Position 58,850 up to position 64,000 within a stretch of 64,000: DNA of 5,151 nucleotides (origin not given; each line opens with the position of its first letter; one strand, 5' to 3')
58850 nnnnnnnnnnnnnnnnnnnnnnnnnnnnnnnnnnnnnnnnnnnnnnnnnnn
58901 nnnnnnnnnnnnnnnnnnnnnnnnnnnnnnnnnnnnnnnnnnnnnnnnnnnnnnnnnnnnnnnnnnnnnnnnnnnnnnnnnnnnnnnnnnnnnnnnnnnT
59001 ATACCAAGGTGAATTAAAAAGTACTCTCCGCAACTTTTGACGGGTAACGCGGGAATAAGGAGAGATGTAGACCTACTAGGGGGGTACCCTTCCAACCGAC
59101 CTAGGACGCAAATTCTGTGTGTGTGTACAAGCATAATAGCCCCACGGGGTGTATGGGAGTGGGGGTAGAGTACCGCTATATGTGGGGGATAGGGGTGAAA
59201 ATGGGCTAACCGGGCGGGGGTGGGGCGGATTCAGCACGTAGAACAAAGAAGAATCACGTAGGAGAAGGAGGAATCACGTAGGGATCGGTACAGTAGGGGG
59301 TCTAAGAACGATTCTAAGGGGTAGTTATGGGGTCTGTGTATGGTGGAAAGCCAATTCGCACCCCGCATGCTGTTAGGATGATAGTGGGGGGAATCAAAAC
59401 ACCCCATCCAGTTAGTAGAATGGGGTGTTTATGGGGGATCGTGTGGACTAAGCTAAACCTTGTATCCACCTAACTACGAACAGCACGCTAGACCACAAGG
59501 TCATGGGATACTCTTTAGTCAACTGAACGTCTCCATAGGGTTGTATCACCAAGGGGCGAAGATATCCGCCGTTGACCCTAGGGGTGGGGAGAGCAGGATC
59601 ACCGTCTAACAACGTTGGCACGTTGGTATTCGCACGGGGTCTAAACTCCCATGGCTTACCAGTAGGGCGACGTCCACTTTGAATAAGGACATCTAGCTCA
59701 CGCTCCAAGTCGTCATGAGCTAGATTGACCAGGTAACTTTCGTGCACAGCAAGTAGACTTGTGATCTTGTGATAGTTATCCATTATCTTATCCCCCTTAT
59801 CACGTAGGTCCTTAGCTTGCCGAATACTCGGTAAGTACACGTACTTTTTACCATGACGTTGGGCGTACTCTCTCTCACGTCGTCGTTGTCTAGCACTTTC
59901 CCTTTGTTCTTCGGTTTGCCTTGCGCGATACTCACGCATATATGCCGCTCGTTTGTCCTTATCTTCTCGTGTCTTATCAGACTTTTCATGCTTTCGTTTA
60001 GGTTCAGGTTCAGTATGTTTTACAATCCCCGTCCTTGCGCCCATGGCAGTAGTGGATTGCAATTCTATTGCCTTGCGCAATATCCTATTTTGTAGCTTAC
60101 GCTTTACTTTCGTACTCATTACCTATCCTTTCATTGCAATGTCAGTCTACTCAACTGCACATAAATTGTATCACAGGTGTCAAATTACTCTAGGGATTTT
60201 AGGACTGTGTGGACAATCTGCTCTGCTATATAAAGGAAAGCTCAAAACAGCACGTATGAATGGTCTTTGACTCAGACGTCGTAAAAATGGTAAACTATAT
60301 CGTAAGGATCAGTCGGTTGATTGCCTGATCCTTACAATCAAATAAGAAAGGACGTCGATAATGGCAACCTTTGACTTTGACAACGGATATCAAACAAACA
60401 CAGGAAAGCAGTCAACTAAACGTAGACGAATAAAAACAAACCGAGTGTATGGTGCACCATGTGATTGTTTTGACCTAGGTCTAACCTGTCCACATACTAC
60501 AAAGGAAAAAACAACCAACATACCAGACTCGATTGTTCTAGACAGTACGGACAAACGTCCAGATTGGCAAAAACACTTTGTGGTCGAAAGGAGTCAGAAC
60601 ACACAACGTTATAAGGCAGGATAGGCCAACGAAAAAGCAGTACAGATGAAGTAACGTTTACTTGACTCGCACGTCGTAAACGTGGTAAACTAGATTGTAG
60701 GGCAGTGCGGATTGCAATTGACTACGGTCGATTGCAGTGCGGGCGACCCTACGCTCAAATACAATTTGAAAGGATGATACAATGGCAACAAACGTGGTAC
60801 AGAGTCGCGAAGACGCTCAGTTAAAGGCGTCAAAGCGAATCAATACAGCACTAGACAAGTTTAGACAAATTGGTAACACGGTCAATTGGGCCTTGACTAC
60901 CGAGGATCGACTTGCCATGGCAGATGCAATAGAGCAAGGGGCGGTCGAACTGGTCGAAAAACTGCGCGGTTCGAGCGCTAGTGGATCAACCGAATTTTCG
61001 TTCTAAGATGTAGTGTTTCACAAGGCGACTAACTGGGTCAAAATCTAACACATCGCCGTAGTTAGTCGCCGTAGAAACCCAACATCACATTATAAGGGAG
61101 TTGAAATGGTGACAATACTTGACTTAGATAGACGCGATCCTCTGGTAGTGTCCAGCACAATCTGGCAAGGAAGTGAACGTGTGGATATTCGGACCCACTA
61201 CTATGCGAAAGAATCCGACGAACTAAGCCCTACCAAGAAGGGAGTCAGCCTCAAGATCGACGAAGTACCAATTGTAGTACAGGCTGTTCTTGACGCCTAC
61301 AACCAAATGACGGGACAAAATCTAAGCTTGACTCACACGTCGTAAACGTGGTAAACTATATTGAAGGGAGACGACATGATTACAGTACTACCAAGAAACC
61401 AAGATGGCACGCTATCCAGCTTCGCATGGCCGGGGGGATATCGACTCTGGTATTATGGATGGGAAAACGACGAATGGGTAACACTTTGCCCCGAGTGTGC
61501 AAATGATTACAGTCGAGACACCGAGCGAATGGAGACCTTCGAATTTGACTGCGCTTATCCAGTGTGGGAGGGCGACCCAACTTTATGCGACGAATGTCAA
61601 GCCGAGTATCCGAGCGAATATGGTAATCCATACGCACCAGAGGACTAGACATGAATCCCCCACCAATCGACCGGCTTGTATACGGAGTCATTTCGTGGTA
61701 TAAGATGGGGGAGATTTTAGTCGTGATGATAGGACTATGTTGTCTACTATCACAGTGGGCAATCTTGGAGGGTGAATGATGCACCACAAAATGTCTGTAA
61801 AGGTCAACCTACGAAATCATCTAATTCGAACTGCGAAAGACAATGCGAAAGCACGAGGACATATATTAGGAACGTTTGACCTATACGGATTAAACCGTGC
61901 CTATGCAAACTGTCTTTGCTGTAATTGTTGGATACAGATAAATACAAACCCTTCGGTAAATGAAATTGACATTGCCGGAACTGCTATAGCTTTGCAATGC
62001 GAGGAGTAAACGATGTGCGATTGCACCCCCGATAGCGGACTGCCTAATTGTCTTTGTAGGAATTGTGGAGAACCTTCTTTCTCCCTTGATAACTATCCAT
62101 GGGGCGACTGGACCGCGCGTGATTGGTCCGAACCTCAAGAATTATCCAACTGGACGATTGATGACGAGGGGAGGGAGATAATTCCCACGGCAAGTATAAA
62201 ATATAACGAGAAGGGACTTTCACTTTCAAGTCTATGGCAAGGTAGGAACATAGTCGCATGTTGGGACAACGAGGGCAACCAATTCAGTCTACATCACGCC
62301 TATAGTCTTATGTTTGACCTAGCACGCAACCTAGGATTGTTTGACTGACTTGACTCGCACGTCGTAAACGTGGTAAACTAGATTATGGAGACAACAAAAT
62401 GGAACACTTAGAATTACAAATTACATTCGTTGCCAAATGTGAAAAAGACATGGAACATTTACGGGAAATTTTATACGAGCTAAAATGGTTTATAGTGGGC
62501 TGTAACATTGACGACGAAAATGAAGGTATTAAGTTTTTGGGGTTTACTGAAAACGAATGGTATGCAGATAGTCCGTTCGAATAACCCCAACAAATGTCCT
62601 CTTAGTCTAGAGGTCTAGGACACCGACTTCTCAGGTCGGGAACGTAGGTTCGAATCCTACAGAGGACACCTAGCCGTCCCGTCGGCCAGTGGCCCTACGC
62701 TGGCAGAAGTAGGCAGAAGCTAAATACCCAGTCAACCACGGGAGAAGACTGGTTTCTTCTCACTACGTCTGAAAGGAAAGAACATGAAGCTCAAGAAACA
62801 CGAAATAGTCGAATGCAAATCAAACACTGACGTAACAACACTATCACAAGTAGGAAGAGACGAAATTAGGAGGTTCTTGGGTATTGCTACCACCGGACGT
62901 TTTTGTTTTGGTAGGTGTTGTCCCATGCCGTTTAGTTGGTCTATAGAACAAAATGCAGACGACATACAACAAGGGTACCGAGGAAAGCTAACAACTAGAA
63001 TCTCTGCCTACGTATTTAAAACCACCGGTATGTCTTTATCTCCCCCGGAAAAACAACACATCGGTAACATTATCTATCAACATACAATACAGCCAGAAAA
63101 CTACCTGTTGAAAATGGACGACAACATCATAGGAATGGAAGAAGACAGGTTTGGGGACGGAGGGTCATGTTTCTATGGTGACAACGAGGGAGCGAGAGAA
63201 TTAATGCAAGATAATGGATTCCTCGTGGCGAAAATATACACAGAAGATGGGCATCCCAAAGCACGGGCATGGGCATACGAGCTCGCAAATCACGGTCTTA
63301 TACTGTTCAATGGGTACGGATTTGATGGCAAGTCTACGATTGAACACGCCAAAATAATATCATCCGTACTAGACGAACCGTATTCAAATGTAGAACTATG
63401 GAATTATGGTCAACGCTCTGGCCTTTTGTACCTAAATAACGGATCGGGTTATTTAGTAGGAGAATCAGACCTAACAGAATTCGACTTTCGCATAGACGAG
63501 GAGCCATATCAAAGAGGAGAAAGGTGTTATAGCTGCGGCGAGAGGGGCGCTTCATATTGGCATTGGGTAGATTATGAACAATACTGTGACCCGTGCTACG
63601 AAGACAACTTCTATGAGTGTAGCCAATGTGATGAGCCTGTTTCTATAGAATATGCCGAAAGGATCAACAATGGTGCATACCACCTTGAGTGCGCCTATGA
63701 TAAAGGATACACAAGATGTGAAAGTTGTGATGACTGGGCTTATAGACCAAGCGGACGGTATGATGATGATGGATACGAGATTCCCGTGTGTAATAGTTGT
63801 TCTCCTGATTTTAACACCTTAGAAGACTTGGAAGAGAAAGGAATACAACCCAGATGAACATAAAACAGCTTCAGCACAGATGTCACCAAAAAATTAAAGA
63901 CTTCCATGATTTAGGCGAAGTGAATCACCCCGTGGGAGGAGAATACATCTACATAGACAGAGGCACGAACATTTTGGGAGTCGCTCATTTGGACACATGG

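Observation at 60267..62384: Four copies of a promoter with an embedded CACGT-N5-ACGTG palindrome driving successive small genes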

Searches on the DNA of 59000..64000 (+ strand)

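Call 7: search_dna_similar(query=window:59000-64000:+, collection=phages, mode=near, max_rows=30)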
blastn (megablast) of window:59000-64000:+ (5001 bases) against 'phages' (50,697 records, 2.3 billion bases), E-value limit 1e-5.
No match.

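Call 37: search_rna_families(source=window, start=59500, end=64000, threshold=evalue, max_evalue=1)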
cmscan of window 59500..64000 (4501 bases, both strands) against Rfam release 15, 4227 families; matches with E-value up to 1: 3.
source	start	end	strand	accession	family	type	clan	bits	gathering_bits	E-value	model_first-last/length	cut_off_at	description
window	62596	62668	+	RF00005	tRNA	Gene; tRNA;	CL00001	62.9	29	2e-12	1-71/71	no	tRNA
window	62596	62669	-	RF04354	Plastid-ycf2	Cis-reg;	-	21.6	65.7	0.51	1-75/75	no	Plastid-ycf2 5UTR RNA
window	61002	61091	-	RF03278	mir-980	Gene; miRNA;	-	19.8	47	0.91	1-80/80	no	mir-980 microRNA precursor family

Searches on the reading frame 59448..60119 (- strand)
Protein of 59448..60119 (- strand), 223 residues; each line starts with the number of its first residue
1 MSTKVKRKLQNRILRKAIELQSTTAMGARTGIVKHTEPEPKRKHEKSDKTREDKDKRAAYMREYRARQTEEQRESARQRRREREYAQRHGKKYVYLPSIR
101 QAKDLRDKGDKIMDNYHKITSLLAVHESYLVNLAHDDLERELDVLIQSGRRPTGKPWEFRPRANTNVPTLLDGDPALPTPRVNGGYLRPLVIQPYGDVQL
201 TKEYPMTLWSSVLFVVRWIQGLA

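Call 12: search_protein_families(library=pfam, proteins=[window:59448-60119:-], max_evalue=0.1)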
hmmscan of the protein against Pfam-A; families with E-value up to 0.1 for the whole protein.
window:59448-60119:- (223 aa): 0 families

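Call 21: search_protein_families(library=phrogs, proteins=[window:59448-60119:-], max_evalue=0.01)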
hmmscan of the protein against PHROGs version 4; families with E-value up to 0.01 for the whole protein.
window:59448-60119:- (223 aa): 0 families

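Call 36: find_homologous_proteins(query=window:59451-60119:-, max_evalue=0.01)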
Query window:59451-60119:- (223 aa): 2 proteins with E <= 0.01 among 229 candidates.
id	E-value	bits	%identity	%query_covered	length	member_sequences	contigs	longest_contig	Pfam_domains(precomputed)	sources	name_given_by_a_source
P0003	5.9e-144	495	100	100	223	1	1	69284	-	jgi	-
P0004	1.6e-54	203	49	96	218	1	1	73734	-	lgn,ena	-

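Call 38: find_encoding_contigs(protein=P0004, flank=10000, max_places=10)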
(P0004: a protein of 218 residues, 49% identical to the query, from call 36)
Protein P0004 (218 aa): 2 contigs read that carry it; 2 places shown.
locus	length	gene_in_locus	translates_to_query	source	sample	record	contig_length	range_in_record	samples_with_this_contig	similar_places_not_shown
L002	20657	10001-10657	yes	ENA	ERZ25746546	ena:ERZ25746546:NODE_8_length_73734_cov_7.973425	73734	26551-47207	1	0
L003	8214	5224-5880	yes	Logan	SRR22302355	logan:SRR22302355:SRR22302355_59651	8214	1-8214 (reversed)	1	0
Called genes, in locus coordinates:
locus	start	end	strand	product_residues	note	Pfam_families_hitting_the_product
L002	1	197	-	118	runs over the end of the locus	-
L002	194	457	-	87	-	-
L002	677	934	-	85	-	-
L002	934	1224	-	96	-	-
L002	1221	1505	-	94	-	-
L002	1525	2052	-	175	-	PF13392:HNH_3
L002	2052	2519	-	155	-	-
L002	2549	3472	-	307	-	PF04539:Sigma70_r3 (weak), PF04545:Sigma70_r4 (weak)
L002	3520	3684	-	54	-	-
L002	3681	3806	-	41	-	-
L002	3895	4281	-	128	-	-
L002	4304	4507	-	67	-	-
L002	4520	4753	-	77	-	-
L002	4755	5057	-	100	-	-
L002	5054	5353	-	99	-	-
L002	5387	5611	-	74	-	-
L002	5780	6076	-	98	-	-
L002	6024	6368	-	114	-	-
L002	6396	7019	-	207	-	-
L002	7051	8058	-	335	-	-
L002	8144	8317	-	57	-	-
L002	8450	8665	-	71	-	-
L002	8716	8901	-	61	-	-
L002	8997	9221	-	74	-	-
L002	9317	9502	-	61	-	-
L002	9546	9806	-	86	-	-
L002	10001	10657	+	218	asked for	-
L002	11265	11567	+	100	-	-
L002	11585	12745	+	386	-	PF00456:Transketolase_N, PF09364:XFP_N, PF13292:DXP_synthase_N, PF02779:Transket_pyr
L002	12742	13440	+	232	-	PF13561:adh_short_C2, PF00106:adh_short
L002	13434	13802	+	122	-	-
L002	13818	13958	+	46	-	-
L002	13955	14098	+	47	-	-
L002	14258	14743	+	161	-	-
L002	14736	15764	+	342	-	PF03102:NeuB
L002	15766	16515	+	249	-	-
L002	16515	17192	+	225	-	PF13578:Methyltransf_24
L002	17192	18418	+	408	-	PF13912:zf-C2H2_6 (weak)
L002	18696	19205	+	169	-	-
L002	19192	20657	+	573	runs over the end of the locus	-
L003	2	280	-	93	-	?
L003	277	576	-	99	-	-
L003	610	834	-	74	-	-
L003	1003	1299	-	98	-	-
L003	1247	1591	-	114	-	-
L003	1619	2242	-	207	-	-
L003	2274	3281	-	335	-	-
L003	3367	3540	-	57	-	-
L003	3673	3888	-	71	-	-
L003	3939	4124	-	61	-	-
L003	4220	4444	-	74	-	-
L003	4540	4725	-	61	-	-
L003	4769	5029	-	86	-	-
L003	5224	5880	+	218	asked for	-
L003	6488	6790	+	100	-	-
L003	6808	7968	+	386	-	PF00456:Transketolase_N, PF09364:XFP_N, PF13292:DXP_synthase_N, PF02779:Transket_pyr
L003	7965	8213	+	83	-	?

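Call 56: search_protein_families(library=pfam, proteins=[L002:2552-3472:-, L002:2055-2519:-, L002:3898-4281:-, L002:6399-7019:-, L002:7054-8058:-, L002:6027-6368:-, L002:5783-6076:-, L002:4758-5057:-, L002:5057-5353:-, L002:9320-9502:-], max_evalue=0.01)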
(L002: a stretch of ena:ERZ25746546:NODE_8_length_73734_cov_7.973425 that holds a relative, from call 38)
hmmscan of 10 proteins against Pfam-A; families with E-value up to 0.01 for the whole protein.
L002:2552-3472:- (307 aa): 2 families
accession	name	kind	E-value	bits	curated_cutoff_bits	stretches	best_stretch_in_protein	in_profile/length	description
PF04545.22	Sigma70_r4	-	1.7e-06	27.9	24.1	1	207-239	18-50/50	Sigma-70, region 4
PF04539.22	Sigma70_r3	-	1.9e-06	28.3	25.3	1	101-144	3-46/78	Sigma-70 region 3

L002:2055-2519:- (155 aa): 0 families

L002:3898-4281:- (128 aa): 0 families

L002:6399-7019:- (207 aa): 2 families
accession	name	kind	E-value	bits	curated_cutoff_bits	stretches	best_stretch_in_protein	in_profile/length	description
PF22785.1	Tc-R-P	-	0.00014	22.8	27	1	63-114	50-99/106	Polymorphic toxin system, DSP-PTPase phosphatase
PF22784.1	PTP-SAK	-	0.0017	18.8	27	1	78-117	71-110/153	Swiss Army Knife protein, DSP-PTPase phosphatase domain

L002:7054-8058:- (335 aa): 0 families

L002:6027-6368:- (114 aa): 0 families

L002:5783-6076:- (98 aa): 0 families

L002:4758-5057:- (100 aa): 5 families
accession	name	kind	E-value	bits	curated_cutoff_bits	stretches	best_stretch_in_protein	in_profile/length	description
PF04108.17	ATG17_like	-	0.0011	18.9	43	1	13-79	127-193/355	Autophagy protein ATG17-like domain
PF01923.23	Cob_adeno_trans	-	0.002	18.6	24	1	28-97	35-100/171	Cobalamin adenosyltransferase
PF05549.16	Allexi_40kDa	-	0.0034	17.4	26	1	17-79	79-142/271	Allexivirus 40kDa protein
PF16515.11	HIP1_clath_bdg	-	0.0086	16.9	28.8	0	27-78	31-82/99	Clathrin-binding domain of Huntingtin-interacting protein 1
PF15035.11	Rootletin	-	0.0097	16.4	36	1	15-89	72-145/188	Ciliary rootlet component, centrosome cohesion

L002:5057-5353:- (99 aa): 8 families
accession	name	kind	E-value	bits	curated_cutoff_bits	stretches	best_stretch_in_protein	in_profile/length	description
PF00261.25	Tropomyosin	-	5e-05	23.3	38.6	1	1-62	8-69/242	Tropomyosin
PF10473.14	CENP-F_leu_zip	-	0.00014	22.4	34.5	1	5-63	23-81/140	Leucine-rich repeats of kinetochore protein Cenp-F/LEK1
PF25450.1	Rab11-FIP3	-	0.00024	21.8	31.9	1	5-64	60-119/125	Rab11-FIP3-like domain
PF04728.18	LPP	-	0.0036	18.1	29.1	0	21-56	1-36/53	Lipoprotein leucine-zipper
PF11559.13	ADIP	-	0.0051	17.3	34.3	1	17-64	56-103/151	Afadin- and alpha -actinin-Binding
PF07989.16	Cnn_1N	-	0.0056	17.3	28.5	1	6-63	7-65/74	Centrosomin N-terminal motif 1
PF25014.1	NET2A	-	0.0066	16.8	33.1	1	4-62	130-188/235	NET2A-like domain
PF19111.5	DUF5798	-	0.0068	17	27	0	13-52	22-61/89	Family of unknown function (DUF5798)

L002:9320-9502:- (61 aa): 1 family
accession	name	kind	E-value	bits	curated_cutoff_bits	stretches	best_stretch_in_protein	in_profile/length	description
PF14207.11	DpnD-PcfM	-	0.0018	18.7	25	1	4-32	1-29/46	DpnD/PcfM-like protein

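Call 81: predict_structure(alignment_id=A5)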
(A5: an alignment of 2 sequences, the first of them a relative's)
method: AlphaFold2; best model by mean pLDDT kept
length: 223 residues; sequences in the alignment: 2
mean_pLDDT: 54.6   pTM: 0.20
mean pLDDT of the five models: 54.6, 51.0, 48.6, 44.5, 44.2
residues with pLDDT >= 90: 1; 70-90: 61; 50-70: 51; < 50: 110
segments of 3 or more residues with pLDDT < 50: 24-35, 90-97, 126-135, 137-142, 149-213, 220-223
pLDDT, mean of each block of 10 residues (from residue 1): 75 77 48 47 66 86 83 79 66 52 72 66 50 45 49 37 30 30 31 31 36 49 46
secondary structure, 60 per line:
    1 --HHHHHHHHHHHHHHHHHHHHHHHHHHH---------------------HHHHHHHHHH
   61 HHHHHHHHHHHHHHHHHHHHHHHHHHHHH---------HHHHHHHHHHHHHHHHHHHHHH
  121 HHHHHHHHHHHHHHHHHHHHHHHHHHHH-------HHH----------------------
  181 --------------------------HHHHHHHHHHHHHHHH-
elements in order: H3-29 H51-89 H99-148 H207-222

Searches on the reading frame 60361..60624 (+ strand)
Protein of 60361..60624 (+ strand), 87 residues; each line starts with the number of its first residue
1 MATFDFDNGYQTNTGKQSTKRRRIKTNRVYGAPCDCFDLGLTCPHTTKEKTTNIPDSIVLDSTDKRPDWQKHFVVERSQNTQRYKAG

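Call 12: search_protein_families(library=pfam, proteins=[window:60361-60624:+], max_evalue=0.1)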
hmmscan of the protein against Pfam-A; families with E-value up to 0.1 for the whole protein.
window:60361-60624:+ (87 aa): 0 families

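Call 21: search_protein_families(library=phrogs, proteins=[window:60361-60624:+], max_evalue=0.01)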
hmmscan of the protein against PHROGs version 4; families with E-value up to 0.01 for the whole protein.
window:60361-60624:+ (87 aa): 0 families

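Call 45: find_homologous_proteins(query=A1, max_evalue=0.01)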
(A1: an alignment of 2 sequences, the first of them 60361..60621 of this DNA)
Query A1 (2 sequences) (87 aa, profile of the alignment): 3 proteins with E <= 0.01 among 6 candidates.
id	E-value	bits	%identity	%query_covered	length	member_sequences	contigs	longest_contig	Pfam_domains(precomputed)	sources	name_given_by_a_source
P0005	5.4e-50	185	100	100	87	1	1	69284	-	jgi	-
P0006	9.2e-48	178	53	100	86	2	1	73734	-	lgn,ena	-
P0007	5.7e-41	156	49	100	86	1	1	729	-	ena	-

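Call 46: find_related_loci(query=A1, collection=viral_contigs, flank=6000)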
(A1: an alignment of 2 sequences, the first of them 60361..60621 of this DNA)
Query A1 (87 aa) in viral_contigs; peptide patterns used: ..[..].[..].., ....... (x = any residue, [..] = any of these).
52 stretches matched a pattern, but none encodes a relative of the query by tblastn (E <= 1e-3).

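Call 47: find_encoding_contigs(protein=P0007, flank=5000)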
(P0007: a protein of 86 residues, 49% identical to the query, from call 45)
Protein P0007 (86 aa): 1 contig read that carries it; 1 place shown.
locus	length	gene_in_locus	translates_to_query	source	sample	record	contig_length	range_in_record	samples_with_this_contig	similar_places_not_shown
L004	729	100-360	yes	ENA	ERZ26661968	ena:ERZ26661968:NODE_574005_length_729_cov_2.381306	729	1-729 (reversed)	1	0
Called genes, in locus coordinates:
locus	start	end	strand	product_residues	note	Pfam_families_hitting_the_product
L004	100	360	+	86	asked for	-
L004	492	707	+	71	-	-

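Call 48: find_related_loci(query=A1, collection=metagenome_contigs, flank=8000)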
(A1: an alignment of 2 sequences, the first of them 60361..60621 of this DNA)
Query A1 (87 aa) in metagenome_contigs; peptide patterns used: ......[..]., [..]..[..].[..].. (x = any residue, [..] = any of these).
132 stretches matched a pattern, but none encodes a relative of the query by tblastn (E <= 1e-3).

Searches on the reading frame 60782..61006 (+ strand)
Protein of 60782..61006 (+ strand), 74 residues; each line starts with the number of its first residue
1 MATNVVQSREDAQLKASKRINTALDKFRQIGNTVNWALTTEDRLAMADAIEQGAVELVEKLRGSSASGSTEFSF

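Call 12: search_protein_families(library=pfam, proteins=[window:60782-61006:+], max_evalue=0.1)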
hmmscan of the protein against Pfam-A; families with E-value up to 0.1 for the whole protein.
window:60782-61006:+ (74 aa): 0 families

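Call 21: search_protein_families(library=phrogs, proteins=[window:60782-61006:+], max_evalue=0.01)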
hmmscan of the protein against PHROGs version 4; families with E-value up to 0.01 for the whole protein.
window:60782-61006:+ (74 aa): 0 families

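Call 73: predict_structure(protein=window:60782-61003:+)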
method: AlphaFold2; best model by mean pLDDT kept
length: 74 residues; sequences in the alignment: 1
mean_pLDDT: 67.7   pTM: 0.34
mean pLDDT of the five models: 67.7, 67.0, 64.6, 60.4, 60.3
residues with pLDDT >= 90: 0; 70-90: 41; 50-70: 25; < 50: 8
segments of 3 or more residues with pLDDT < 50: 69-74
pLDDT, mean of each block of 10 residues (from residue 1): 53 75 80 69 73 77 57 42
secondary structure, 60 per line:
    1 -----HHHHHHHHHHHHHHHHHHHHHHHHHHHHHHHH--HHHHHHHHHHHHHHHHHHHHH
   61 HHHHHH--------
elements in order: H6-37 H40-66

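Call 80: fold_search(model_id=the predicted structure, library=pdb)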
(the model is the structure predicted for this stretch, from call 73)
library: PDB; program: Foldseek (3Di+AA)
matches with E <= 10: 1; with E <= 0.001: 0
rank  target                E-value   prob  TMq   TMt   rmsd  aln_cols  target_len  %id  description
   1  8snb_2C               6.1e+00  0.06  0.38  0.12  24.2        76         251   20  atomic model of sea urchin sperm doublet microtubule (48-nm periodicity) (released 2023-06-28)

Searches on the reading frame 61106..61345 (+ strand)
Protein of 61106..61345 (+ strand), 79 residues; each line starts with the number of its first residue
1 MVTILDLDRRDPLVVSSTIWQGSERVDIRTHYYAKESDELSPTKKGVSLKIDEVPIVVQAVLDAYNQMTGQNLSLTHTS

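Call 12: search_protein_families(library=pfam, proteins=[window:61106-61345:+], max_evalue=0.1)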
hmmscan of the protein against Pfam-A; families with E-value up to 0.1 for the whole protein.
window:61106-61345:+ (79 aa): 1 family
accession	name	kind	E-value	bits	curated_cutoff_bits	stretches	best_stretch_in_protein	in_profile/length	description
PF02229.22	PC4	-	3.1e-10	39.8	25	1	15-58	9-50/52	Transcriptional Coactivator p15 (PC4)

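Call 21: search_protein_families(library=phrogs, proteins=[window:61106-61345:+], max_evalue=0.01)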
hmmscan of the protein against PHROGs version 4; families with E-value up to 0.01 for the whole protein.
window:61106-61345:+ (79 aa): 0 families

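Call 84: search_solved_structures(query=window:61106-61342:+, max_evalue=0.01)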
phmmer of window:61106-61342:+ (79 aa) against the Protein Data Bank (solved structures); distinct sequences matched with E-value up to 0.01: 0.

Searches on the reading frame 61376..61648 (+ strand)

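Call 12: search_protein_families(library=pfam, proteins=[window:61376-61648:+], max_evalue=0.1)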
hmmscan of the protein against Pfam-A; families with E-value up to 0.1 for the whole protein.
window:61376-61648:+ (90 aa): 3 families
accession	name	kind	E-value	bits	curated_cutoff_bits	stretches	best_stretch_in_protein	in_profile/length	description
PF08274.17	Zn_Ribbon_YjdM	-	0.013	15.9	30.8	0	32-44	16-28/30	PhnA Zinc-Ribbon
PF01258.23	zf-dskA_traR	-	0.016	15.7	24.9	0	34-47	23-36/36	Prokaryotic dksA/traR C4-type zinc finger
PF07503.17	zf-HYPF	-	0.047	14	23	0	70-78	1-9/34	HypF finger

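Call 21: search_protein_families(library=phrogs, proteins=[window:61376-61648:+], max_evalue=0.01)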
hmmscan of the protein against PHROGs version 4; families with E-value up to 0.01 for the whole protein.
window:61376-61648:+ (90 aa): 0 families
